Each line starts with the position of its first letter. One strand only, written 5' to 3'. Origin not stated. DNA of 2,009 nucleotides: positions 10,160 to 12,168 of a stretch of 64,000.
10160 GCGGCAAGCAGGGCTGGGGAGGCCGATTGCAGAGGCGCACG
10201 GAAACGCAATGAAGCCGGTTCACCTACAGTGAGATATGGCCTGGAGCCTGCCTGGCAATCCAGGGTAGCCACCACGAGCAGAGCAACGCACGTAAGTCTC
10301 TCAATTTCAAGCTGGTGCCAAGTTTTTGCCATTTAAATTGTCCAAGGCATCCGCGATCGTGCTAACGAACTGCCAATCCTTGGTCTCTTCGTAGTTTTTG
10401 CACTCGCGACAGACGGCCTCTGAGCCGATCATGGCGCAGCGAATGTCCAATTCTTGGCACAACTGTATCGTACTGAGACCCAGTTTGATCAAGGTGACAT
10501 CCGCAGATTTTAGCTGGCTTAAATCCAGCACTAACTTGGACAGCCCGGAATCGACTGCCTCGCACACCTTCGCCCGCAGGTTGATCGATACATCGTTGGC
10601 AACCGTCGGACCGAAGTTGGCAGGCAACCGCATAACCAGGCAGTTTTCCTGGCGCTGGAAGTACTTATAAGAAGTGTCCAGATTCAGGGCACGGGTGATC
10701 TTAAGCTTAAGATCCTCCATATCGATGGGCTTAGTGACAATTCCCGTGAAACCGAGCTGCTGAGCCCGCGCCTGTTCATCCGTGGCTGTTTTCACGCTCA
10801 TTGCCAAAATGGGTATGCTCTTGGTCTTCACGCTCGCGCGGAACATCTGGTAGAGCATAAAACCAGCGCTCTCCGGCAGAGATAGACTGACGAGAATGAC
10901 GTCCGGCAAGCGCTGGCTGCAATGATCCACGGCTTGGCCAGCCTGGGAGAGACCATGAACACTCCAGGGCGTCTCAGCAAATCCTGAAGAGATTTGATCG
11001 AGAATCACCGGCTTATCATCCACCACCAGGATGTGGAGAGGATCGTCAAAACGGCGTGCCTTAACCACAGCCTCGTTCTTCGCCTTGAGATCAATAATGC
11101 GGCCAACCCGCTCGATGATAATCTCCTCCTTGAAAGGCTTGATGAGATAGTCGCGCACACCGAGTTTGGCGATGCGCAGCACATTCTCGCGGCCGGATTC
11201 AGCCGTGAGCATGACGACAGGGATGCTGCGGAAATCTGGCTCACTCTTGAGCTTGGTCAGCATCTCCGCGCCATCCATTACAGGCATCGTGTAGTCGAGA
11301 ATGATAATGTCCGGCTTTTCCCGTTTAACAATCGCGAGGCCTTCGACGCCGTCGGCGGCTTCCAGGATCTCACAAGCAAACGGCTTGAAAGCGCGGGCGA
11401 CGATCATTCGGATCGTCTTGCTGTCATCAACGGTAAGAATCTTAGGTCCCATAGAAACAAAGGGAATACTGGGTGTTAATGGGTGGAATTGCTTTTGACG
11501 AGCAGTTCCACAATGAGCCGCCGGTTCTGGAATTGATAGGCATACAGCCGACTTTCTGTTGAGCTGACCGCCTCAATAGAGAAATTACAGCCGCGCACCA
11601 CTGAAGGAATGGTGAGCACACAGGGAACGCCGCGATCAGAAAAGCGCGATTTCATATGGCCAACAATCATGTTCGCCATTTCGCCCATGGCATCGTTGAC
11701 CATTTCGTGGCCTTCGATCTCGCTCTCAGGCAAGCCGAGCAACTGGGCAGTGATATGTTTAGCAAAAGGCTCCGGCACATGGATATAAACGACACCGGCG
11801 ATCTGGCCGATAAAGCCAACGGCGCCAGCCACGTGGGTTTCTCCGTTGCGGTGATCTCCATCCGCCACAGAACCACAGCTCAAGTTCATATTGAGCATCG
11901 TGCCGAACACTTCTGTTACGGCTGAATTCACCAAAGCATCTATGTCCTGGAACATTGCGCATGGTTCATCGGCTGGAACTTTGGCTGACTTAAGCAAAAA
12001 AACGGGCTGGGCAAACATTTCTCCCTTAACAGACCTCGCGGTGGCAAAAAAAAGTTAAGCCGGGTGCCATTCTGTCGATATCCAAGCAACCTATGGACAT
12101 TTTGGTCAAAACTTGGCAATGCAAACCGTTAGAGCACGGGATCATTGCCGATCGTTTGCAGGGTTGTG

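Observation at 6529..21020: CheY-less chemosensory supercluster in two divergent operons, with a sigma54 activator, a STAS-fused receiver and HDOD genes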

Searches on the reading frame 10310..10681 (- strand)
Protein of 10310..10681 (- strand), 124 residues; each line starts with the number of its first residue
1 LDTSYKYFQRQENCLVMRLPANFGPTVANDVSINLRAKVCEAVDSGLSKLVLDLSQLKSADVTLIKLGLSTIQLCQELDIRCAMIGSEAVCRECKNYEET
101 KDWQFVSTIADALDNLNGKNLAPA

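Call 9: search_protein_families(library=pfam, proteins=[window:10310-10681:-], max_evalue=10)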
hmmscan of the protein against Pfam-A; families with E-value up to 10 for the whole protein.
seq(124 aa): 6 families
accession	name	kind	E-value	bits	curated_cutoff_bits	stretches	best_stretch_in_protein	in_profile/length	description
PF13466.11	STAS_2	-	0.011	16.3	29.2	1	34-66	14-45/80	STAS domain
PF01740.26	STAS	-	0.011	15.9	22.6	1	34-88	26-81/106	STAS domain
PF11261.13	IRF-2BP1_2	-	0.013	15.5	26.8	1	87-100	22-35/52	Interferon regulatory factor 2-binding protein zinc finger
PF15011.11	CA109-like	-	0.072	13.4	27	1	30-79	55-104/161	Ribosome biogenesis protein C1orf109-like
PF19469.4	DUF6006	-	0.11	12.5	26.3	1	6-81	33-102/140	Family of unknown function (DUF6006)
PF23942.1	DUF7277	-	0.21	12.8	27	1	84-113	3-32/87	Domain of unknown function (DUF7277)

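Call 51: search_solved_structures(query=A3, max_evalue=10, show_alignments=2)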
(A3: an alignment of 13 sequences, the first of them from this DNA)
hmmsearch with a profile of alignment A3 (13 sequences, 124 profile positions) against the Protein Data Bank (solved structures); distinct sequences matched with E-value up to 10: 7.
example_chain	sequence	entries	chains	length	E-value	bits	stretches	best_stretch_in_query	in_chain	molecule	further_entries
8vb0_H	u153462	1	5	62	0.32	14.1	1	30-73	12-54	Alpha-claw decoration protein (gp44)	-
1tid_B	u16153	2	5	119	0.53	13.3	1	9-76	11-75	Anti-sigma F factor antagonist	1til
1th8_B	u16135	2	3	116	0.86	12.6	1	9-73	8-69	Anti-sigma F factor antagonist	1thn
9o4r_a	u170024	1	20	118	1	12.4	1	13-87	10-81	RsbT antagonist protein RsbS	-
3t6o_A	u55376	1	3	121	1.3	12.1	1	11-73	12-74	Sulfate transporter/antisigma-factor antagonist STAS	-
6qcm_A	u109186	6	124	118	2.1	11.4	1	13-87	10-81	RsbS protein | RsbT antagonist protein RsbS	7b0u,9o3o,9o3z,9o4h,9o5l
6jhk_A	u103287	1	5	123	2.1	11.4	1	22-87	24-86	RsbS negative regulator of sigma-B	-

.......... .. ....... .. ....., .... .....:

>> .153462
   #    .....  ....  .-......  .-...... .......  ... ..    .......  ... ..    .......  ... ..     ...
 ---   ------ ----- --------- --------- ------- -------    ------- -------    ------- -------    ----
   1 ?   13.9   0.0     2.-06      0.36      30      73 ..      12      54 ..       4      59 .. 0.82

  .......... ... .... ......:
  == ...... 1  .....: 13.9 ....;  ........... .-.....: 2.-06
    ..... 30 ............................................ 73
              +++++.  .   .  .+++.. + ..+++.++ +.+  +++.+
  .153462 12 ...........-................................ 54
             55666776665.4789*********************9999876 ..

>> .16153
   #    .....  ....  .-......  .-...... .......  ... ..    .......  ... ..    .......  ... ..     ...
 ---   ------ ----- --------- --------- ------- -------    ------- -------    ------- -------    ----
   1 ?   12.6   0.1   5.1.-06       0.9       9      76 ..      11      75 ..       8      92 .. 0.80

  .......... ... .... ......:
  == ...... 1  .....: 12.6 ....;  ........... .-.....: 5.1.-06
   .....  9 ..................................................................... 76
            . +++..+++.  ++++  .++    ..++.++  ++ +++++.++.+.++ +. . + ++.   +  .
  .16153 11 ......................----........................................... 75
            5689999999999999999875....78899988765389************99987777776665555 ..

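Call 55: predict_structure(alignment_id=A3)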
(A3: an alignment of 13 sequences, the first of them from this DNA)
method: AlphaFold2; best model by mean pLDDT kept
length: 124 residues; sequences in the alignment: 13
mean_pLDDT: 89.7   pTM: 0.82
mean pLDDT of the five models: 89.7, 89.5, 89.2, 88.6, 88.6
residues with pLDDT >= 90: 105; 70-90: 8; 50-70: 11; < 50: 0
segments of 3 or more residues with pLDDT < 50: none
pLDDT, mean of each block of 10 residues (from residue 1): 76 92 93 94 93 93 94 95 93 91 92 83 54
secondary structure, 60 per line:
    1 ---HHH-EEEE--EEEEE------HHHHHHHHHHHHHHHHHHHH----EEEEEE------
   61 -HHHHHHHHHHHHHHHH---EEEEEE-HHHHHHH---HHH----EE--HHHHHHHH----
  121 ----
elements in order: E8-11 E14-18 H25-44 E49-54 H62-77 E81-86 H88-94 H109-116

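Call 59: fold_search(model_id=the predicted structure, library=pdb)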
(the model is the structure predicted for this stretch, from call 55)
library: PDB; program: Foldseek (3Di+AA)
matches with E <= 10: 1143; with E <= 0.001: 21
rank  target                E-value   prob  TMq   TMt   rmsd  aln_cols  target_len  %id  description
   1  6jhk_A                5.7e-06  1.00  0.73  0.78   2.7       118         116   18  Crystal Structure of Bacillus subtilis RsbS (released 2019-09-11)
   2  6jhk_B                1.0e-05  1.00  0.73  0.78   2.8       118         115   18  Crystal Structure of Bacillus subtilis RsbS (released 2019-09-11)
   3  1h4y_A                2.6e-05  1.00  0.67  0.72   3.4       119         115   19  Structure of the Anti-Sigma Factor Antagonist SpoIIAA in its Unphosphorylated Form (released 2001-07-06)
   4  1tid_B                4.4e-05  1.00  0.65  0.67   3.8       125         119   20  Crystal Structures of the ADP and ATP bound forms of the Bacillus Anti-sigma factor SpoIIAB in complex with the Anti-a (released 2004-06-15)
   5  1til_B                5.1e-05  1.00  0.66  0.69   3.3       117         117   20  Crystal Structures of the ADP and ATP bound forms of the Bacillus Anti-sigma factor SpoIIAB in complex with the Anti-a (released 2004-06-15)
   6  8ih8_A                7.6e-05  1.00  0.66  0.71   3.1       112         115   18  anti-sigmaF factor and Anti-sigmaF factor antagonist complex(usfx-RsfB) (released 2024-02-28)
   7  4xs5_A                1.1e-04  1.00  0.64  0.67   3.3       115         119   16  Crystal structure of Sulfate transporter/antisigma-factor antagonist STAS from Dyadobacter fermentans DSM 18053 (released 2015-02-11)
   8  8ih8_B                1.1e-04  1.00  0.67  0.70   3.0       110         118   18  anti-sigmaF factor and Anti-sigmaF factor antagonist complex(usfx-RsfB) (released 2024-02-28)
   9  1tid_D                1.1e-04  1.00  0.65  0.68   3.3       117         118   20  Crystal Structures of the ADP and ATP bound forms of the Bacillus Anti-sigma factor SpoIIAB in complex with the Anti-a (released 2004-06-15)
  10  4xs5_C                1.2e-04  1.00  0.70  0.71   2.7       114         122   15  Crystal structure of Sulfate transporter/antisigma-factor antagonist STAS from Dyadobacter fermentans DSM 18053 (released 2015-02-11)
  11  4qtp_D                1.2e-04  1.00  0.67  0.72   3.1       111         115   15  Crystal Structure of an Anti-sigma Factor Antagonist from Mycobacterium paratuberculosis (released 2014-07-16)
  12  1vc1_A                2.3e-04  1.00  0.70  0.78   2.3       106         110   16  Crystal structure of the TM1442 protein from Thermotoga maritima, a homolog of the Bacillus subtilis general stress re (released 2004-09-28)
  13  4qtp_A                2.7e-04  1.00  0.64  0.67   3.2       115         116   15  Crystal Structure of an Anti-sigma Factor Antagonist from Mycobacterium paratuberculosis (released 2014-07-16)
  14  4qtp_B                2.8e-04  1.00  0.63  0.67   3.2       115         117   15  Crystal Structure of an Anti-sigma Factor Antagonist from Mycobacterium paratuberculosis (released 2014-07-16)
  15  4xs5_B                3.0e-04  1.00  0.59  0.63   4.0       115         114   14  Crystal structure of Sulfate transporter/antisigma-factor antagonist STAS from Dyadobacter fermentans DSM 18053 (released 2015-02-11)
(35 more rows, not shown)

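Call 68: search_protein_representatives(alignment_id=A3)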
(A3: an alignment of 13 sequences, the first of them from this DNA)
Query: 13 sequences, 124 profile positions. Proteins with E-value up to 0.001 (for the whole library): 211; up to 1e-10: 120; up to 1e-30: 11. The best 150 are listed.
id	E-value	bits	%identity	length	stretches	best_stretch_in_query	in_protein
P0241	4.9e-71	252.5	-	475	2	1-119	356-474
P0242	5.6e-54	197.4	-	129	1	1-121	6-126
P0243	2.4e-49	182.5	-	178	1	1-124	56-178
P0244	3.0e-46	172.4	-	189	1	1-117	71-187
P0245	3.4e-45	169.1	-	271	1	1-121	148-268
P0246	6.8e-41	155.2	-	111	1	14-123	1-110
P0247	7.8e-40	151.7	-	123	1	1-118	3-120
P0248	6.5e-39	148.8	-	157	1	1-118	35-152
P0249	5.3e-35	136.1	-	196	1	3-122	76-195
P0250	9.1e-34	132.1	-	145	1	30-122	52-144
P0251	2.4e-31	124.3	-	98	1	39-123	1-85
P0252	1.4e-30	121.9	-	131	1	1-118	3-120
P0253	1.8e-30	121.5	-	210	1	1-118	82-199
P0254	1.9e-30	121.4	-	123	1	1-116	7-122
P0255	5.7e-30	119.9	-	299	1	1-115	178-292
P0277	2.9e-24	101.4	-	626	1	1-114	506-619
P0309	1.3e-17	80.0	-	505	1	1-112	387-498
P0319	3.5e-16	75.3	-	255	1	2-117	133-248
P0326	1.3e-14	70.3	-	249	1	6-115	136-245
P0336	2.9e-13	65.9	-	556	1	8-118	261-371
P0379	3.1e-09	52.9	-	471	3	9-116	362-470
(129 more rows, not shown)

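Call 70: search_protein_families(library=pfam, proteins=[P0277, P0309, P0379, P0336, P0241, P0326, P0319], max_evalue=0.01)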
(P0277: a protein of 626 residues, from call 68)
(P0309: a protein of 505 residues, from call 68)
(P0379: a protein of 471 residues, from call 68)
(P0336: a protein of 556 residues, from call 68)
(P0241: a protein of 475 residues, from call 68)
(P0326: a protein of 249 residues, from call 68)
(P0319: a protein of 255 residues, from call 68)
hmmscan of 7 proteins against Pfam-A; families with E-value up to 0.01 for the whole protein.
P0277 (626 aa): 2 families
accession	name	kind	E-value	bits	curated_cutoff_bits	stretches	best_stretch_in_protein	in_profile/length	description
PF00072.30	Response_reg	-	4.9e-35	120.5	30.2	2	5-115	1-110/111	Response regulator receiver domain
PF13487.12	HD_5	-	1.9e-28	99.7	27.2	1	142-303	2-170/170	HD domain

P0309 (505 aa): 2 families
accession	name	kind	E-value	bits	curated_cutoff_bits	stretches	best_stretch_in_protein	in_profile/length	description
PF00072.30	Response_reg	-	8.2e-38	129.4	30.2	2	3-115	1-109/111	Response regulator receiver domain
PF16533.10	SOAR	-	0.0087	16.4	25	0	154-242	5-91/101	STIM1 Orai1-activating region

P0379 (471 aa): 2 families
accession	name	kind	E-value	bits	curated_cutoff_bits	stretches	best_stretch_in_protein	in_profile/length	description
PF00072.30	Response_reg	-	4.6e-28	98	30.2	1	4-116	1-111/111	Response regulator receiver domain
PF01740.26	STAS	-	2.6e-09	37.3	22.6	1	388-466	27-106/106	STAS domain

P0336 (556 aa): 4 families
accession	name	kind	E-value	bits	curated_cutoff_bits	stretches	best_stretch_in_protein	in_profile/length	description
PF00072.30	Response_reg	-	8e-38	129.5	30.2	2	2-112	2-110/111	Response regulator receiver domain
PF00092.34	VWA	-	3.1e-18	67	23.8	1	388-530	3-158/174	von Willebrand factor type A domain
PF13519.12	VWA_2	-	3.2e-16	60.3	27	1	388-486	2-106/107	von Willebrand factor type A domain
PF13768.12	VWA_3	-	0.00022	21.8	27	1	388-528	4-149/155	von Willebrand factor type A domain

P0241 (475 aa): 3 families
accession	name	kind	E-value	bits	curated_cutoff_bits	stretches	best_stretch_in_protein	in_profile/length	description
PF00072.30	Response_reg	-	5.6e-45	152.5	30.2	2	6-117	1-110/111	Response regulator receiver domain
PF01740.26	STAS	-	2.3e-08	34.2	22.6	1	364-442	5-80/106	STAS domain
PF13466.11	STAS_2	-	1.4e-06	28.8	29.2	1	288-323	10-44/80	STAS domain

P0326 (249 aa): 1 family
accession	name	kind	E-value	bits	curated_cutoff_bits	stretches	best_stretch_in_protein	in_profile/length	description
PF00072.30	Response_reg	-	7.3e-27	94.2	30.2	1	5-116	1-110/111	Response regulator receiver domain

P0319 (255 aa): 1 family
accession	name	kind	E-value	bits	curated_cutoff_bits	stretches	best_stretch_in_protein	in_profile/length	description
PF00072.30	Response_reg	-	3.3e-24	85.6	30.2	1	5-116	1-110/111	Response regulator receiver domain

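Call 85: find_encoding_contigs(protein=P0326, flank=8000, max_places=2)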
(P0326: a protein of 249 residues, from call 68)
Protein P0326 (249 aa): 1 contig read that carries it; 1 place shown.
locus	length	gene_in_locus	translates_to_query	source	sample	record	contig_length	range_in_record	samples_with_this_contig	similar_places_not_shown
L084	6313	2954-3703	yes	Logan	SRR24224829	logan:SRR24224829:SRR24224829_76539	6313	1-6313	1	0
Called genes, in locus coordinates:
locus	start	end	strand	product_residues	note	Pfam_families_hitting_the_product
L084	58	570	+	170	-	PF01584:CheW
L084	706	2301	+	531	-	PF08269:dCache_2, PF17200:sCache_2, PF17201:Cache_3-Cache_2, PF06103:DUF948 (faint), PF00015:MCPsignal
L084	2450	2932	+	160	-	PF13690:CheX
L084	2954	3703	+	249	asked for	PF00072:Response_reg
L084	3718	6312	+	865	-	?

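Call 86: find_encoding_contigs(protein=P0319, flank=8000, max_places=2)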
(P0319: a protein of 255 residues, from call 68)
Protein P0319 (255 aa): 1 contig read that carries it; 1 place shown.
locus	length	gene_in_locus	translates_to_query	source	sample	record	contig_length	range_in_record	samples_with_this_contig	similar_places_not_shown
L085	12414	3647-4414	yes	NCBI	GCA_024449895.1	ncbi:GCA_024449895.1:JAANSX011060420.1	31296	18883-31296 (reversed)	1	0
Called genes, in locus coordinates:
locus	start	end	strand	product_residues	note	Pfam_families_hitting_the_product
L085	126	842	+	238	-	PF02662:FlpD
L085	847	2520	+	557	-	PF00070:Pyr_redox (faint), PF07992:Pyr_redox_2 (weak), PF14691:Fer4_20, PF01266:DAO (weak), PF01946:Thi4 (weak), PF07992:Pyr_redox_2, PF13450:NAD_binding_8 (weak), PF13738:Pyr_redox_3 (weak), +6 more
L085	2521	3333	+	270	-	-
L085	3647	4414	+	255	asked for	PF00072:Response_reg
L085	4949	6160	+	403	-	PF00575:S1, PF23459:S1_RRP5 (faint), PF00575:S1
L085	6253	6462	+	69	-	PF13275:S4_2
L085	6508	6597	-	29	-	-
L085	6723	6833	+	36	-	-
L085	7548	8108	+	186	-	-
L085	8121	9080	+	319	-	PF23198:PDE8A_N (weak), PF00072:Response_reg, PF00990:GGDEF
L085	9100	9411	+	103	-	-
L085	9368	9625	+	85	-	-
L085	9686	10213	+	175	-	-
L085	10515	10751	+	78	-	-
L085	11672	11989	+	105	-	-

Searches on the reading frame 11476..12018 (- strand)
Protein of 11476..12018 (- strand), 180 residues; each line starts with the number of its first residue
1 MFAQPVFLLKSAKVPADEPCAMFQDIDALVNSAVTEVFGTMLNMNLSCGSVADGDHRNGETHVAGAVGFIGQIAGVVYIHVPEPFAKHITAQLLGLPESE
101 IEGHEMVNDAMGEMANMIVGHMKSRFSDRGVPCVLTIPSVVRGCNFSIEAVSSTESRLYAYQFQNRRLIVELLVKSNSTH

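Call 3: search_protein_families(library=pfam, proteins=[window:11476-12018:-], max_evalue=0.01)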
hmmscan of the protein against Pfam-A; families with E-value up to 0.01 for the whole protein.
window:11476-12018:- (180 aa): 1 family
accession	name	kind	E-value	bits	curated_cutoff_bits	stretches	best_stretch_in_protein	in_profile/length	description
PF13690.11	CheX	-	4.8e-22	78.3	27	1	63-155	1-87/94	Chemotaxis phosphatase CheX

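Call 71: search_protein_families(library=ncbifam, proteins=[window:11476-12018:-], max_evalue=0.001)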
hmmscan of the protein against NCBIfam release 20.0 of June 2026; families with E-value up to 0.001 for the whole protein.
window:11476-12018:- (180 aa): 1 family
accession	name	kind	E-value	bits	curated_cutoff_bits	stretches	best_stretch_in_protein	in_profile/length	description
NF041094.1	CheX_Thtogales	equivalog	1e-13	51.4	280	1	26-152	6-130/152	CheY-P phosphatase CheX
